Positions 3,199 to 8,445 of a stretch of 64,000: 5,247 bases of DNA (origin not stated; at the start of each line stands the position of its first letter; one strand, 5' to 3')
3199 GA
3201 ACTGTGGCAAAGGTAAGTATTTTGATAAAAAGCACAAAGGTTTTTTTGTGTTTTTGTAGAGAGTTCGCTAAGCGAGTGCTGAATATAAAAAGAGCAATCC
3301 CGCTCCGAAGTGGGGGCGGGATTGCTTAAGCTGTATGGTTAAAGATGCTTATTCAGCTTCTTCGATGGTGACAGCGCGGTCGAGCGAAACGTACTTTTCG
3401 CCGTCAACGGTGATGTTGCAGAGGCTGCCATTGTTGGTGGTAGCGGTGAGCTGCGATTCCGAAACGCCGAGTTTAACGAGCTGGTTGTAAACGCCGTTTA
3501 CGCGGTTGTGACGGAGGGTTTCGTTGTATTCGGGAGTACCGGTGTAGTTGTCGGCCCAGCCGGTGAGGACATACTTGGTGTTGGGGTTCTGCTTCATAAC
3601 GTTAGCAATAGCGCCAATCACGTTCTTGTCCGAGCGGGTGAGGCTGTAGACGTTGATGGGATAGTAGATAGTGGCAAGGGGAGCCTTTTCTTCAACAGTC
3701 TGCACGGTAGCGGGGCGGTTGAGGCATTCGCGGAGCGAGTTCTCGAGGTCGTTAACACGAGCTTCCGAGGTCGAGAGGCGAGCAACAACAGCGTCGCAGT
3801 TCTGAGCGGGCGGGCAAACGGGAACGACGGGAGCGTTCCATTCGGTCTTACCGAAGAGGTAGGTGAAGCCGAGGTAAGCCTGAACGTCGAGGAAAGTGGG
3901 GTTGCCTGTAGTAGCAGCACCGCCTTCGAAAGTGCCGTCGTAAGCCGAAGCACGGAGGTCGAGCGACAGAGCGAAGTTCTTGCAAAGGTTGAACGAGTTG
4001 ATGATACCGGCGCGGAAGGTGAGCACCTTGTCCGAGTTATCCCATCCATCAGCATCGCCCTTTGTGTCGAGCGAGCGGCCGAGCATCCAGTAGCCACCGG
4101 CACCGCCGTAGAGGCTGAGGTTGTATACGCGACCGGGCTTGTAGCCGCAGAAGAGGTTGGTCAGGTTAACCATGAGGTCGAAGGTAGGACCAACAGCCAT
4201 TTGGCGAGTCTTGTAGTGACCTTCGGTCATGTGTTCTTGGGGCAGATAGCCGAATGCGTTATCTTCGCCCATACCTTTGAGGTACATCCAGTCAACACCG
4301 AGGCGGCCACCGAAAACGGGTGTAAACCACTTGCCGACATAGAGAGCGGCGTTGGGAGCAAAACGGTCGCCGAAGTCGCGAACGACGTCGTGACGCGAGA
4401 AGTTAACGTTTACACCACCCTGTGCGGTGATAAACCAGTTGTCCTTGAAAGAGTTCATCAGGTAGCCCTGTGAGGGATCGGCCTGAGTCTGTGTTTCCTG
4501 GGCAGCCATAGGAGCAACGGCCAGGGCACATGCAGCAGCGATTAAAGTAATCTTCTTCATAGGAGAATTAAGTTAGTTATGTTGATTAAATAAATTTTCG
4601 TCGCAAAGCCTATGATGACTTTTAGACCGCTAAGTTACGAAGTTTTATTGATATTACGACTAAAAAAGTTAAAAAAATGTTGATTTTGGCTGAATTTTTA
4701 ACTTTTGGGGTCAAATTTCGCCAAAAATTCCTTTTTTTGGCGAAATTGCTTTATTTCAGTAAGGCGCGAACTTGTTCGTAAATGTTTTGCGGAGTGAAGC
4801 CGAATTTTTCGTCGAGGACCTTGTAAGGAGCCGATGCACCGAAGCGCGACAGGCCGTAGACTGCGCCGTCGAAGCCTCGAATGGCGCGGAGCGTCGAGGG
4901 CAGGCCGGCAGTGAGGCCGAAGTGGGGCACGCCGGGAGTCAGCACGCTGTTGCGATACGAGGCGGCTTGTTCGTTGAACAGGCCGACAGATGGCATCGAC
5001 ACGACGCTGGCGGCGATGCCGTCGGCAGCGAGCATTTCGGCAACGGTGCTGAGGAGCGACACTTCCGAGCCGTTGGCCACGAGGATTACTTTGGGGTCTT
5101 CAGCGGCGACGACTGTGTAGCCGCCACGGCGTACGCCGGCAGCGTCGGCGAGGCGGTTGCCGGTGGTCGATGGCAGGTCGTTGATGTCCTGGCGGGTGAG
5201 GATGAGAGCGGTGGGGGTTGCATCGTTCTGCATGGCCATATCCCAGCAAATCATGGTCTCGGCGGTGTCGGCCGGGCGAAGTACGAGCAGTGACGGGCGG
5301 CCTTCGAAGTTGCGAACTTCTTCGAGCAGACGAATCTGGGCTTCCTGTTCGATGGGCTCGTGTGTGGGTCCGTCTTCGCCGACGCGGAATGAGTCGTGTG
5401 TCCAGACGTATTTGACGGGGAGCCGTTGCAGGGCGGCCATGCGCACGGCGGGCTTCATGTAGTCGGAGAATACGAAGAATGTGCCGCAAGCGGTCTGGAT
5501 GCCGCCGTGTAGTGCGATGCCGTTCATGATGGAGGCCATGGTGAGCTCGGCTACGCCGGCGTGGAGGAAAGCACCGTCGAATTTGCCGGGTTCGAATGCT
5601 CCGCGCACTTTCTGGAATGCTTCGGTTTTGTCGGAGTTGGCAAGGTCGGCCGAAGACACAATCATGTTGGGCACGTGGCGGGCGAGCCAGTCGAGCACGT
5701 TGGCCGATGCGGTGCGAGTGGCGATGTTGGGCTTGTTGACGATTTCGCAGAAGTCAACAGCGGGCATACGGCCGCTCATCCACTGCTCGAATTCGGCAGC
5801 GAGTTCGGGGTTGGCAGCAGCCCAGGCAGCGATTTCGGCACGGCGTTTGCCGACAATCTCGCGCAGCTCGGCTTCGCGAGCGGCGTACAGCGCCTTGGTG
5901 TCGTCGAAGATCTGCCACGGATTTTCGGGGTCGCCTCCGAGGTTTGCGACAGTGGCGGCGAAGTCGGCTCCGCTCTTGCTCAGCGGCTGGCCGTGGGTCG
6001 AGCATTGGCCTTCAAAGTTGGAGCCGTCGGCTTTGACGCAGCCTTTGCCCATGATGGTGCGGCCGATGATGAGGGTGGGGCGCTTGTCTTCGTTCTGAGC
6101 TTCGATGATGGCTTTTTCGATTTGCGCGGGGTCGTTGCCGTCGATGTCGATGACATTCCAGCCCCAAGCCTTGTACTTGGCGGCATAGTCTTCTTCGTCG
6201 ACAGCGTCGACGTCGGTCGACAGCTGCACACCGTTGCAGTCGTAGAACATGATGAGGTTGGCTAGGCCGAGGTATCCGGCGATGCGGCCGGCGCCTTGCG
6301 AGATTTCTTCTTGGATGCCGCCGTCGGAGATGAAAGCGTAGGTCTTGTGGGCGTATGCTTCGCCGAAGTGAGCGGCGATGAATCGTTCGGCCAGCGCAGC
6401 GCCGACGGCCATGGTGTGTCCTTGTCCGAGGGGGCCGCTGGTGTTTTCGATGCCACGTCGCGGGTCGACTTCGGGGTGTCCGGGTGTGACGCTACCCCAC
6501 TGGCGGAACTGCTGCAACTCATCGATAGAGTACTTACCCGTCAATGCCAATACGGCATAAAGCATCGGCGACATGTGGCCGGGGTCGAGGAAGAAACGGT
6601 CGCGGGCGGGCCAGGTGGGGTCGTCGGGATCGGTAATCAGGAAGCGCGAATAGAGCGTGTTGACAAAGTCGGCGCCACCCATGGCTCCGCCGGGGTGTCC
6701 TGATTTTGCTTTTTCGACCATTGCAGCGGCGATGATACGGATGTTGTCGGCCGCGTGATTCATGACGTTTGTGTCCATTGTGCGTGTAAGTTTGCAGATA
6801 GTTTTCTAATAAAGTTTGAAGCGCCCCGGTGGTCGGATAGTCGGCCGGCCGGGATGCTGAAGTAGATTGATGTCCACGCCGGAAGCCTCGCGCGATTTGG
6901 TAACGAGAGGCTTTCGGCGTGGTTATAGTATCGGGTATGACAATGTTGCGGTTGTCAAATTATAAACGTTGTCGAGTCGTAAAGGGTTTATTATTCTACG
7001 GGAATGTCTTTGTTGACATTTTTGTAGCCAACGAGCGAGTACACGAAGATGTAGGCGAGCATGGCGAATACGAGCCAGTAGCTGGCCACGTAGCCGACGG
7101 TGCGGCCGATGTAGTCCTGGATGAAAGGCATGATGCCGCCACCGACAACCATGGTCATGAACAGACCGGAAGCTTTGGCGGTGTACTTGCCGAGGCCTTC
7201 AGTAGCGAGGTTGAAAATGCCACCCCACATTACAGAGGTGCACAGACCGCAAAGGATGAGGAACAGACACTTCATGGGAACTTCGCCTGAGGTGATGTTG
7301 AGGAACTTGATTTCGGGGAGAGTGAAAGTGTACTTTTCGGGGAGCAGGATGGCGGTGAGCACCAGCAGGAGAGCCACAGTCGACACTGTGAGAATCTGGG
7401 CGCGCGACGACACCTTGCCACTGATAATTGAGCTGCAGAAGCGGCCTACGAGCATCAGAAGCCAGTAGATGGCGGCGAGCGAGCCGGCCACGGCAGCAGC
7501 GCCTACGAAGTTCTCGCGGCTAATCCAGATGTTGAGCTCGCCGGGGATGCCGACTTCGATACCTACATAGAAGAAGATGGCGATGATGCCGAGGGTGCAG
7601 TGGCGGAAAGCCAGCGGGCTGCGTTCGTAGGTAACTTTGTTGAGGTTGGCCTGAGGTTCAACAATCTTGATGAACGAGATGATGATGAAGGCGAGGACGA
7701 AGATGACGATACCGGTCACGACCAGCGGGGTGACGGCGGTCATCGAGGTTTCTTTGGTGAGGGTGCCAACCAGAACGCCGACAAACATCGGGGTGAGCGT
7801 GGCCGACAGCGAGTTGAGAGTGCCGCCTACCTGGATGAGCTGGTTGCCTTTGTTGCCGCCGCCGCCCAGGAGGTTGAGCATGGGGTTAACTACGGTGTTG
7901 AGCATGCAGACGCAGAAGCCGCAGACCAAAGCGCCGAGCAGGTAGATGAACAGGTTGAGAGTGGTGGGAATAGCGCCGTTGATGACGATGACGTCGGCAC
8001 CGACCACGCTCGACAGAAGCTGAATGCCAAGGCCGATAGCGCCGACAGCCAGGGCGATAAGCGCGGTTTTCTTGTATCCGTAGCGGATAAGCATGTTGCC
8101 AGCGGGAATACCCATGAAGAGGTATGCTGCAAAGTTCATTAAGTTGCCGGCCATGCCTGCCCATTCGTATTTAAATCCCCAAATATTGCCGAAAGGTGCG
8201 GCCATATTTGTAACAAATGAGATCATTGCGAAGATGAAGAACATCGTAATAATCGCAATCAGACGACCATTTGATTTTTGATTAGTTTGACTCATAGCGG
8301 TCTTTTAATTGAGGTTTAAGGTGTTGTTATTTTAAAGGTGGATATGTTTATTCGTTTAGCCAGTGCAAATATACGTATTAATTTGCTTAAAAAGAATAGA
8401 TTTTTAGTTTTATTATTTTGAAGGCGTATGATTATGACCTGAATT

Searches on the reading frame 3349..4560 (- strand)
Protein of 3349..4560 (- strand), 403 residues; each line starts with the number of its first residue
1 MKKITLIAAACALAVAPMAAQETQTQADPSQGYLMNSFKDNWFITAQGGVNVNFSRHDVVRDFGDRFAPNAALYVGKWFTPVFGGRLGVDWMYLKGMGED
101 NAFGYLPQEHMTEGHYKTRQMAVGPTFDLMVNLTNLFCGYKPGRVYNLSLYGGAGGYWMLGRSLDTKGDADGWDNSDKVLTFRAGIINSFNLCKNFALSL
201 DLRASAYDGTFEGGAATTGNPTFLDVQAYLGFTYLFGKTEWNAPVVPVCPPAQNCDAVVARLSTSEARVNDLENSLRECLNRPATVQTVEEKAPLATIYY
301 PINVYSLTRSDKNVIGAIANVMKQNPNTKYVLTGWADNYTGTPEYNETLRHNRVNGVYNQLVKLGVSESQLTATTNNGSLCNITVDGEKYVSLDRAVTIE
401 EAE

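Call 45: search_protein_families(library=pfam, proteins=[window:3349-4560:-])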
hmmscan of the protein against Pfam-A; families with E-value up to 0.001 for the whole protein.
window:3349-4560:- (403 aa): 1 family
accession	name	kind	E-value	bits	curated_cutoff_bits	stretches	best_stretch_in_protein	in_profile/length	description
PF00691.25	OmpA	-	1.4e-07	32.2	27.2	1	300-377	2-79/98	OmpA family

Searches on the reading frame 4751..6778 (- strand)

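Call 45: search_protein_families(library=pfam, proteins=[window:4751-6778:-])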
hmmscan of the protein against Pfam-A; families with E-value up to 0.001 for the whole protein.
window:4751-6778:- (675 aa): 4 families
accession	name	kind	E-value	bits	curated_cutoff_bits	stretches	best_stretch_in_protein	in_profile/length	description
PF00456.26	Transketolase_N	-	2e-91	306.9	22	1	7-339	3-334/334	Transketolase, thiamine diphosphate binding domain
PF02779.29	Transket_pyr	-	4.7e-40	137.5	27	1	352-532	3-172/174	Transketolase, pyrimidine binding domain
PF22613.1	Transketolase_C_1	-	1.8e-30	105.9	27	1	552-662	1-113/113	Transketolase-like TK C-terminal domain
PF02780.25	Transketolase_C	-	9.2e-13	48.6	25.9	1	553-666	1-124/124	Transketolase, C-terminal domain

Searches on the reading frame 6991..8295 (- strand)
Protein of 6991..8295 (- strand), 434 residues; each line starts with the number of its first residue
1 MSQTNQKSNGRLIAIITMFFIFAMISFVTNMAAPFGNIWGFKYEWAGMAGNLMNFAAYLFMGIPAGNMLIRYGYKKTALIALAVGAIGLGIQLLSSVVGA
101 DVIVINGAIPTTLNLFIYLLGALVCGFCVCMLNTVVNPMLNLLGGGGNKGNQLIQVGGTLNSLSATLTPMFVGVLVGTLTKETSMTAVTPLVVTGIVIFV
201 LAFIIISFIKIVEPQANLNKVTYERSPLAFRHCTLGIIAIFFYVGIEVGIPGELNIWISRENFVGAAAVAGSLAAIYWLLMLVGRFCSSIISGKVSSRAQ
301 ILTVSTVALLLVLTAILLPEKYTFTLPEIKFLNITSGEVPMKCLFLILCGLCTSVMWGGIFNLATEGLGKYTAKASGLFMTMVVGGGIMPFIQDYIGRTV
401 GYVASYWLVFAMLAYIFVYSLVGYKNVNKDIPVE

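Call 45: search_protein_families(library=pfam, proteins=[window:6991-8295:-])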
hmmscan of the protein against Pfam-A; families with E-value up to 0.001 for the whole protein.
window:6991-8295:- (434 aa): 1 family
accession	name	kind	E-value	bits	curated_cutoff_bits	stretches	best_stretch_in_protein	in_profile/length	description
PF07690.21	MFS_1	-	3.7e-10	39.7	33.4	1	17-388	3-344/347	Major Facilitator Superfamily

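Call 71: search_protein_families(library=ncbifam, proteins=[window:6991-8295:-], max_evalue=0.00001)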
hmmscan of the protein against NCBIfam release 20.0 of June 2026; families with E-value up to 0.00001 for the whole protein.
window:6991-8295:- (434 aa): 3 families
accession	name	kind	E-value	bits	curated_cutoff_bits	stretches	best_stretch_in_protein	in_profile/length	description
TIGR01272.1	gluP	subfamily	9.7e-25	87.7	202.55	1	116-419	10-310/310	glucose/galactose MFS transporter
NF046060.1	NagP_SO3503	equivalog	6.5e-21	74.7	625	1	13-425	9-420/423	N-acetylglucosamine MFS transporter NagP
TIGR00885.1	fucP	equivalog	1.3e-07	31.2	280.4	1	186-398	184-380/410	L-fucose:H+ symporter permease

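Call 75: find_homologous_proteins(query=window:6991-8295:-, max_evalue=1e-60)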
Query window:6991-8295:- (434 aa): 8000 proteins with E <= 1e-60 among 8000 candidates; the best 120 are listed.
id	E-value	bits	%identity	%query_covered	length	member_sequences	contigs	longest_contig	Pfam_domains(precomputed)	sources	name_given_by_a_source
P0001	1.7e-270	915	99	100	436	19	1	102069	PF07690.22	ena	-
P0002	1.8e-252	856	91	100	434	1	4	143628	PF07690.22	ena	-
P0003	2.7e-245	832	88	100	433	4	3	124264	PF07690.22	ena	-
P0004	5.5e-239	811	85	100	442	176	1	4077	PF07690.22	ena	-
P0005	9.7e-239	811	85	100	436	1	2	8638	PF07690.22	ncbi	-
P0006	7.8e-238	808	85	100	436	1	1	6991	PF07690.22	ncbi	-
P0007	2.0e-235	800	84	100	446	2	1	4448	PF07690.22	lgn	-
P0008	2.1e-235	800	84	100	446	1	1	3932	PF07690.22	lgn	-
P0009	1.1e-234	797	85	100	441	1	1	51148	PF07690.22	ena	-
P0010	1.2e-234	797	85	100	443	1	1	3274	PF07690.22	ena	-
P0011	2.1e-234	796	84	100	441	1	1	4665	PF07690.22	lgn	-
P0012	4.7e-234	795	85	100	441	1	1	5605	PF07690.22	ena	-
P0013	4.9e-234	795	85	100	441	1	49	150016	PF07690.22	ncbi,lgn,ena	-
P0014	4.9e-234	795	85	100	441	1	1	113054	PF07690.22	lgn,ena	-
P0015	6.3e-234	795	84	100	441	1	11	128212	PF07690.22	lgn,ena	-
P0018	1.1e-233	794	84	100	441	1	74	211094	PF07690.22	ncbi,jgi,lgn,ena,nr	ncbi:MAG: MFS transporter [Duncaniella sp.]|nr:MFS transporter [Duncaniella sp.] MDE5983225.1 MFS tr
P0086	1.8e-229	780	82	100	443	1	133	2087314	PF07690.22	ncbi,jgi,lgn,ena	jgi:FHS family L-fucose permease-like MFS transporter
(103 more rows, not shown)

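Call 76: find_encoding_contigs(protein=P0003, flank=10000, max_places=1)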
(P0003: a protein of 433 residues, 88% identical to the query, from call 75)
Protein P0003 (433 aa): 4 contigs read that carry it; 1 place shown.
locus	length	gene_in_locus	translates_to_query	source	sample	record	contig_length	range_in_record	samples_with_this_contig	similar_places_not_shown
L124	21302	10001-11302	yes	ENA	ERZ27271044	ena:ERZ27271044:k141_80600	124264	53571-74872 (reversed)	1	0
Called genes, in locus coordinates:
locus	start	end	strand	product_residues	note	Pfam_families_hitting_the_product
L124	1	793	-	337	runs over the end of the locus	-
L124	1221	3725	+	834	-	-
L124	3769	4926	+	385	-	PF00691:OmpA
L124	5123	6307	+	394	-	-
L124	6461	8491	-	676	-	PF00456:Transketolase_N, PF02779:Transket_pyr, PF02780:Transketolase_C, PF22613:Transketolase_C_1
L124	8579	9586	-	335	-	PF13310:Virulence_RhuM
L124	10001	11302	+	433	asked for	PF07690:MFS_1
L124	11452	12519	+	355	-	PF12833:HTH_18, PF00165:HTH_AraC (weak)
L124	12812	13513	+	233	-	PF00132:Hexapep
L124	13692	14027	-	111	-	-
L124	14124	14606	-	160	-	PF01196:Ribosomal_L17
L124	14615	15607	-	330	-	PF01193:RNA_pol_L, PF01000:RNA_pol_A_bac, PF03118:RNA_pol_A_CTD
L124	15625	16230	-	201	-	PF00163:Ribosomal_S4, PF01479:S4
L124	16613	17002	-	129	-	PF00411:Ribosomal_S11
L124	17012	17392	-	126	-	PF00416:Ribosomal_S13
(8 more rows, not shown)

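Call 77: find_encoding_contigs(protein=P0018, flank=10000, max_places=1)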
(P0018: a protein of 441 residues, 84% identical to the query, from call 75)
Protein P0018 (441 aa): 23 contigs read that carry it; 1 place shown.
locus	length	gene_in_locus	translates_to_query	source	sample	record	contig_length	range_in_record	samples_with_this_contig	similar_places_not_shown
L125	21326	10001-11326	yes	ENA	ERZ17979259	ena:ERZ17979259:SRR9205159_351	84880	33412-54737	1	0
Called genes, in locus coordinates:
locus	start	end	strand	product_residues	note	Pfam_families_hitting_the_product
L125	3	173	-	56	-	-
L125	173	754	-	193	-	PF06414:Zeta_toxin, PF13671:AAA_33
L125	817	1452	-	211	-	-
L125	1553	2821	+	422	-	PF00275:EPSP_synthase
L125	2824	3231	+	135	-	-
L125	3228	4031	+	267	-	PF00950:ABC-3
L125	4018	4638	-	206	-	PF01596:Methyltransf_3, PF13578:Methyltransf_24, PF13649:Methyltransf_25 (weak)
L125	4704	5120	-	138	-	PF01220:DHquinase_II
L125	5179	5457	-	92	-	-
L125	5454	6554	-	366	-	PF01370:Epimerase, PF04321:RmlD_sub_bind, PF01073:3Beta_HSD, PF16363:GDP_Man_Dehyd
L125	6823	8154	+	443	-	PF00438:S-AdoMet_synt_N, PF02772:S-AdoMet_synt_M, PF02773:S-AdoMet_synt_C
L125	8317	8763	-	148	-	PF01797:Y1_Tnp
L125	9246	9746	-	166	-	PF14237:GYF_2, PF04505:CD225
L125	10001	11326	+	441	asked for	PF07690:MFS_1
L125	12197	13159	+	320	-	PF02445:NadA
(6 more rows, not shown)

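Call 78: find_encoding_contigs(protein=P0086, flank=10000, max_places=1)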
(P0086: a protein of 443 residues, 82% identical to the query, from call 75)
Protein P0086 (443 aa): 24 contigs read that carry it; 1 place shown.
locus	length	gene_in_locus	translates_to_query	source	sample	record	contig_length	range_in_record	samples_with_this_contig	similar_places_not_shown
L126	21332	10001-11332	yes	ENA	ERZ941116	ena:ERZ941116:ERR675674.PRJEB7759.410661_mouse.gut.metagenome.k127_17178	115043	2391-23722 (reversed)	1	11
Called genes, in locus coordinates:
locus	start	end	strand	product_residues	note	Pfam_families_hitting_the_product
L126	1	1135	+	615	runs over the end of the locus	PF01558:POR, PF01855:POR_N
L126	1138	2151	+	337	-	PF02775:TPP_enzyme_C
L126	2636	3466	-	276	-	PF01551:Peptidase_M23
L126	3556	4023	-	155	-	PF00334:NDK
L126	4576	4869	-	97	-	PF02482:Ribosomal_S30AE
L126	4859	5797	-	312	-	PF02899:Phage_int_SAM_1, PF13495:Phage_int_SAM_4 (weak), PF00589:Phage_integrase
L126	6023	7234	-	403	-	PF00691:OmpA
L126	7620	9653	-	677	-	PF00456:Transketolase_N, PF02779:Transket_pyr, PF02780:Transketolase_C, PF22613:Transketolase_C_1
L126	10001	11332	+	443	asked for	PF07690:MFS_1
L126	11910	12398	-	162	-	PF01196:Ribosomal_L17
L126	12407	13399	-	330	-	PF01193:RNA_pol_L, PF01000:RNA_pol_A_bac, PF03118:RNA_pol_A_CTD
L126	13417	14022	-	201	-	PF00163:Ribosomal_S4, PF01479:S4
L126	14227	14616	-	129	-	PF00411:Ribosomal_S11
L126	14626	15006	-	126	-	PF00416:Ribosomal_S13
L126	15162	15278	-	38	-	PF00444:Ribosomal_L36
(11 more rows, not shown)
